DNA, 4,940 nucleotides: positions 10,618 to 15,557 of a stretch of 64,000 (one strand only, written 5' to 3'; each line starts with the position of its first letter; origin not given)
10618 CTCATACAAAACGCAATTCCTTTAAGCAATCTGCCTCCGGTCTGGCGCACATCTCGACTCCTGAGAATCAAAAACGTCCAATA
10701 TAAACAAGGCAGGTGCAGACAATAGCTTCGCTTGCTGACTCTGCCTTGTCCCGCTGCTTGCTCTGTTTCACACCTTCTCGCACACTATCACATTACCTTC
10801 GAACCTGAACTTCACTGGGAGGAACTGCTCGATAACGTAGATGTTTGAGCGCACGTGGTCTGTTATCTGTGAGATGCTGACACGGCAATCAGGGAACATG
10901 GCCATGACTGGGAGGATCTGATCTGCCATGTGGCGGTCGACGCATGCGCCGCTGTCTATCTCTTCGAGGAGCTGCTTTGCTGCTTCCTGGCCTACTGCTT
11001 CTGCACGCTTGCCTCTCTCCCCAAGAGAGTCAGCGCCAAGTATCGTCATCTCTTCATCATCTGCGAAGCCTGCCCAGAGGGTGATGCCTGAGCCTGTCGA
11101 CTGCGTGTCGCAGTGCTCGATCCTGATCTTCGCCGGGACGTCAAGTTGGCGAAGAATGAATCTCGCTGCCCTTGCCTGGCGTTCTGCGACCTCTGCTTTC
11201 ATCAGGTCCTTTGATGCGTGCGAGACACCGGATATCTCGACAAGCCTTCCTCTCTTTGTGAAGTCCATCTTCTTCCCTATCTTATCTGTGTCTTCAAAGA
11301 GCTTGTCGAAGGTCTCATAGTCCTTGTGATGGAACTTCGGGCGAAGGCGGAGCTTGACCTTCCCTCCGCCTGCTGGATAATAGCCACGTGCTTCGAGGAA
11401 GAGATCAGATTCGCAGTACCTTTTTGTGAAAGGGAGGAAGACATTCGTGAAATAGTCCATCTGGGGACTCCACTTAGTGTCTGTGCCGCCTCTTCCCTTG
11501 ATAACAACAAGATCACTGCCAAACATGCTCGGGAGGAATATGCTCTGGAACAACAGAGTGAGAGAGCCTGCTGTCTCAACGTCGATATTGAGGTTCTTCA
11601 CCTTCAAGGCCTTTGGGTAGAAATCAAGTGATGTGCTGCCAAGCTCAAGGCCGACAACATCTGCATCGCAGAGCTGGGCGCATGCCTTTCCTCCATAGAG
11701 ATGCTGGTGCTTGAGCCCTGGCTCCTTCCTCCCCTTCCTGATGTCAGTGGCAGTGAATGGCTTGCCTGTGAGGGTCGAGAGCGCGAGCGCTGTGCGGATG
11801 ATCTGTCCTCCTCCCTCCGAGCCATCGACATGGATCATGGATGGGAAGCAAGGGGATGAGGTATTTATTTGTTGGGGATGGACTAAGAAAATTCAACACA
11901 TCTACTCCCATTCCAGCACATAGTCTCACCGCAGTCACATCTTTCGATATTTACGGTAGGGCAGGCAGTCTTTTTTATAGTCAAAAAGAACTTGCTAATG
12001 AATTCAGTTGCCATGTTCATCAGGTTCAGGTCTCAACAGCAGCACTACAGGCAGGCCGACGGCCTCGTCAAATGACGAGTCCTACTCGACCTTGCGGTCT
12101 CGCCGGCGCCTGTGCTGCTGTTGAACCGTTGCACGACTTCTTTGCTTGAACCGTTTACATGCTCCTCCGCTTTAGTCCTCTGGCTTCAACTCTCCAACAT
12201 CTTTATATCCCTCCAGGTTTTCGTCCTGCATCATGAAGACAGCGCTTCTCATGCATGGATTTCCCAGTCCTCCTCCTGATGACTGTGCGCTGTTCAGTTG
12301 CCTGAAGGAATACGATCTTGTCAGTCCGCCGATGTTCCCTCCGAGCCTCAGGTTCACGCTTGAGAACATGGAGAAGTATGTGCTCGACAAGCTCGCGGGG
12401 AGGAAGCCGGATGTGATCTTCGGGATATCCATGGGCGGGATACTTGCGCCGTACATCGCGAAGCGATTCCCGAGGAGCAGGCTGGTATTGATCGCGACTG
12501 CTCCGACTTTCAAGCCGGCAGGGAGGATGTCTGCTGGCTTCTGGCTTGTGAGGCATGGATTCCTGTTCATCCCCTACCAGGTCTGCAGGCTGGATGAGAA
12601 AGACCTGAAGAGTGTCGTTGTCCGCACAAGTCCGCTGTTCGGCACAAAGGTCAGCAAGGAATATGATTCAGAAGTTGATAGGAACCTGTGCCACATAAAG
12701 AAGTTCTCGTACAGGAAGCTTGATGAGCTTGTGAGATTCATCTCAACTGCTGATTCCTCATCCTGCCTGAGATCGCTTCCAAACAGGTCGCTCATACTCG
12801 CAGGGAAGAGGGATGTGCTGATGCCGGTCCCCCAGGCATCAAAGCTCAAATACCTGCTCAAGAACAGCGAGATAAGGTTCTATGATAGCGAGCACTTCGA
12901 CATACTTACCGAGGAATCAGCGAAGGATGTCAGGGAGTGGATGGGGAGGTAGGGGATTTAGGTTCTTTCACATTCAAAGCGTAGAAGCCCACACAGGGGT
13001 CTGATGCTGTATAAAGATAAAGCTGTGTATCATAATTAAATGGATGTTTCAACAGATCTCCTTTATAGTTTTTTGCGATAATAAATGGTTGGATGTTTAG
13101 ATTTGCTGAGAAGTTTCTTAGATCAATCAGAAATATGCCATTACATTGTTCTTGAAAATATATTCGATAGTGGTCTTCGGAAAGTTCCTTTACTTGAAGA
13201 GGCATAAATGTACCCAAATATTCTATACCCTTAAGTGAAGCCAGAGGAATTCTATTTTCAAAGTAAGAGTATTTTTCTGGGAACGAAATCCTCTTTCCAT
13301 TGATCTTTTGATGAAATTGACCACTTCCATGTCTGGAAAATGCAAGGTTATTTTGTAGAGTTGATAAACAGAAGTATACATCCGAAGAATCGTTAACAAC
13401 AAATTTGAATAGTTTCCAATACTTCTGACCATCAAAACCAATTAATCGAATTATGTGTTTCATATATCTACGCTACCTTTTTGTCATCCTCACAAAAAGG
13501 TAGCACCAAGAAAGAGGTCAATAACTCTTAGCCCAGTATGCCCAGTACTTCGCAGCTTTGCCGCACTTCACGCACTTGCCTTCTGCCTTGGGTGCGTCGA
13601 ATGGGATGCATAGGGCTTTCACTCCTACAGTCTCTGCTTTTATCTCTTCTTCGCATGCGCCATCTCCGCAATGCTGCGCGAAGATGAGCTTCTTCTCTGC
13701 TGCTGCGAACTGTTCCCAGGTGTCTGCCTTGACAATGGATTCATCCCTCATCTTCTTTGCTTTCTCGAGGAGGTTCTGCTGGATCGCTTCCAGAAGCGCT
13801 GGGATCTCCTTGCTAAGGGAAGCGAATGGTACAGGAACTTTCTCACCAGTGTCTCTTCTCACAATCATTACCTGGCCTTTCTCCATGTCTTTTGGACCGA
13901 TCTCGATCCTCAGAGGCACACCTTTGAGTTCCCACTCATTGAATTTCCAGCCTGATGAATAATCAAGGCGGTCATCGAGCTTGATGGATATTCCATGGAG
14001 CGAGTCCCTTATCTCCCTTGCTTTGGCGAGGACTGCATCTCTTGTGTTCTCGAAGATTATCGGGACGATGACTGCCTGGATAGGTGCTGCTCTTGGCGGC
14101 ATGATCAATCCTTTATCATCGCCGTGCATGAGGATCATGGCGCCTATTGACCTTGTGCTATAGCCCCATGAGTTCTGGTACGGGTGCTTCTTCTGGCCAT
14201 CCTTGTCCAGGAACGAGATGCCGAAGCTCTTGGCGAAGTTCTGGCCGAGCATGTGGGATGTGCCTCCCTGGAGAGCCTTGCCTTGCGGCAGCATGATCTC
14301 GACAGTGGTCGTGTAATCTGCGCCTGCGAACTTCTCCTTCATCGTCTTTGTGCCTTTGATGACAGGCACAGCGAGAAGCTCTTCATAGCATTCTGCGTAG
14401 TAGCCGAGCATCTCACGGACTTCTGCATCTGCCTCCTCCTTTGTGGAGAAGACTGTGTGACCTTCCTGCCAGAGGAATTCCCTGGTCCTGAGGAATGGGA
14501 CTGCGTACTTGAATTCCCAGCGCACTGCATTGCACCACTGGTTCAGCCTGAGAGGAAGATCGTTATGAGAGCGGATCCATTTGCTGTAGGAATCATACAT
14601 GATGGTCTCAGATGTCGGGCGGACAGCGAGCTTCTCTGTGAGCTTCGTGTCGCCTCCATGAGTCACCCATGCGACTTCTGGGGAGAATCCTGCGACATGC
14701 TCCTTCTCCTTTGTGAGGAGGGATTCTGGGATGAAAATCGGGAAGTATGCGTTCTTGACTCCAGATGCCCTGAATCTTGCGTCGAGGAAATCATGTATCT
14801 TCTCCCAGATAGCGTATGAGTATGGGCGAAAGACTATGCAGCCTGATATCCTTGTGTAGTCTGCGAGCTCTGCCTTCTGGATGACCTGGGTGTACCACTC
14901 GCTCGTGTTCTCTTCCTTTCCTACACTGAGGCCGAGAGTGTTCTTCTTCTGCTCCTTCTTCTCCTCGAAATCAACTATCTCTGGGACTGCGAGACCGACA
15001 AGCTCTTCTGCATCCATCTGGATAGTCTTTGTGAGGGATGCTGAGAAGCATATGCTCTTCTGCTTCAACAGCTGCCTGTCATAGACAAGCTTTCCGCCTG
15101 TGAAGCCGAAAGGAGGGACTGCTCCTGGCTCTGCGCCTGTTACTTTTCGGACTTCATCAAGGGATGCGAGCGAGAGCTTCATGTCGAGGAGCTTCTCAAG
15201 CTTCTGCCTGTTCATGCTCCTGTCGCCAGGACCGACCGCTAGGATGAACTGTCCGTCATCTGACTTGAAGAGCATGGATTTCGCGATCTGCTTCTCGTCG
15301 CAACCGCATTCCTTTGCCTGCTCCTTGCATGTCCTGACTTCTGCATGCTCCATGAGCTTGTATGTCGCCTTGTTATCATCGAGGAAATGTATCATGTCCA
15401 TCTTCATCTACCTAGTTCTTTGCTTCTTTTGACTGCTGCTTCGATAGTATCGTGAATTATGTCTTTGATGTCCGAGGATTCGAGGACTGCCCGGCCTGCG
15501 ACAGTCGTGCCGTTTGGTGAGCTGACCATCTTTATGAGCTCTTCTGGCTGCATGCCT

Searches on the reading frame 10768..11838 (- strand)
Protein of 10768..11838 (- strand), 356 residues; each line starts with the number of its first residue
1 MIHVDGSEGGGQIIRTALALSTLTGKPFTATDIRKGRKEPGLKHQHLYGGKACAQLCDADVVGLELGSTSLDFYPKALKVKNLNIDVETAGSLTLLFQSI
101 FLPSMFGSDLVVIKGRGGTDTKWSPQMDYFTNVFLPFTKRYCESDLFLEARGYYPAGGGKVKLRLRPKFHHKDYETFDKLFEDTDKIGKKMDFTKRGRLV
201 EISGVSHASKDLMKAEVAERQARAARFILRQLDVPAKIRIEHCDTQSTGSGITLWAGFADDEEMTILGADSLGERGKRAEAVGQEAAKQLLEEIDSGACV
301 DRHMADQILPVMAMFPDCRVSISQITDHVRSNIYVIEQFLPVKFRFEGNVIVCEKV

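Call 22: search_protein_families(library=pfam, proteins=[window:10768-11838:-], max_evalue=0.00001)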
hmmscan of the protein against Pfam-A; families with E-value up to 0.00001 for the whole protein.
window:10768-11838:- (356 aa): 2 families
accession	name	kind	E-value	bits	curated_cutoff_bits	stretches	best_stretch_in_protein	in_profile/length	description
PF01137.26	RTC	-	5.7e-67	225.6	27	1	8-345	3-220/221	RNA 3'-terminal phosphate cyclase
PF05189.18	RTC_insert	-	4.9e-23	81.9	23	1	194-294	1-101/102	RNA 3'-terminal phosphate cyclase (RTC), insert domain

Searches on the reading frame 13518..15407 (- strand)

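Call 21: search_protein_families(library=pfam, proteins=[window:13518-15407:-], max_evalue=0.00001)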
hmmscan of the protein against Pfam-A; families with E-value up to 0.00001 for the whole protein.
window:13518-15407:- (629 aa): 4 families
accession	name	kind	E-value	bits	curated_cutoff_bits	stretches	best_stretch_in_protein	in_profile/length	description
PF04073.20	tRNA_edit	-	7.8e-27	94.2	25.5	1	21-132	1-116/123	Aminoacyl-tRNA editing domain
PF00587.30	tRNA-synt_2b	-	1.7e-25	90.5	29.3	1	256-425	7-176/179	tRNA synthetase class II core domain (G, H, P, S and T)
PF09180.16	ProRS-C_1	-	1.5e-18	67.2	31.5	1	570-629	9-71/71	Prolyl-tRNA synthetase, C-terminal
PF03129.25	HGTP_anticodon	-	1.5e-18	67.2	21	1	444-536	1-92/94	Anticodon binding domain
